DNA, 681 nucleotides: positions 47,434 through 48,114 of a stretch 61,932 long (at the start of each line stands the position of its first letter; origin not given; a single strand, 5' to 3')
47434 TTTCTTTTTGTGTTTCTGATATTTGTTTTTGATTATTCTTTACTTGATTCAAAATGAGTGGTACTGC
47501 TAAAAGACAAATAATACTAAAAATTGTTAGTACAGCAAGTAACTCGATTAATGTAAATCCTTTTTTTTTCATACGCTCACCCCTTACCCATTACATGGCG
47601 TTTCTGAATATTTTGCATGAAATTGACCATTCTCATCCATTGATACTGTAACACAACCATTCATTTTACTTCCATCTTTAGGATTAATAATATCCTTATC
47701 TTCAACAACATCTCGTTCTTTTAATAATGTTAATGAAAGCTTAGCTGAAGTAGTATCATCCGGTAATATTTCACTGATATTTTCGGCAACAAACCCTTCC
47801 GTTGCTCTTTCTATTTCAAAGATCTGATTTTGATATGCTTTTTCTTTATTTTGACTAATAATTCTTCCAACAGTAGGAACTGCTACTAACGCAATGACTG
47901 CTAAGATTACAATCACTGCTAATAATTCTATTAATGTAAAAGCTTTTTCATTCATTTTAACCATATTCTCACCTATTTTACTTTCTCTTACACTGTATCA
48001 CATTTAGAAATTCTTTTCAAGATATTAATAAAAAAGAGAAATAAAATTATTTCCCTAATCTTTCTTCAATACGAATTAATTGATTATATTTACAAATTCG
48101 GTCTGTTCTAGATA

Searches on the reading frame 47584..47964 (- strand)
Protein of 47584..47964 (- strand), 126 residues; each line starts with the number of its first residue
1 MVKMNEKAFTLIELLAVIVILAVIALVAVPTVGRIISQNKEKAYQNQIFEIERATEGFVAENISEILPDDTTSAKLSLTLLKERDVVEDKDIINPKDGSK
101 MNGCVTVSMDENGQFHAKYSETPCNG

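Call 7: search_protein_families(library=pfam, proteins=[window:47584-47964:-], max_evalue=0.01)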
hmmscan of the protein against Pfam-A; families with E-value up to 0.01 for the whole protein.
window:47584-47964:- (126 aa): 3 families
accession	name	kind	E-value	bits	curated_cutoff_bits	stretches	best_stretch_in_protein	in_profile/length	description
PF07963.17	N_methyl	-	2.4e-07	30.5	21.2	1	4-28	2-26/27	Prokaryotic N-terminal methylation motif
PF10144.15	SMP_2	-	0.00078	19.6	28.9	1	9-80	6-77/159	Bacterial virulence factor haemolysin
PF23993.1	DUF7311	-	0.0066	17.5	27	1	14-76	5-64/150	Domain of unknown function (DUF7311)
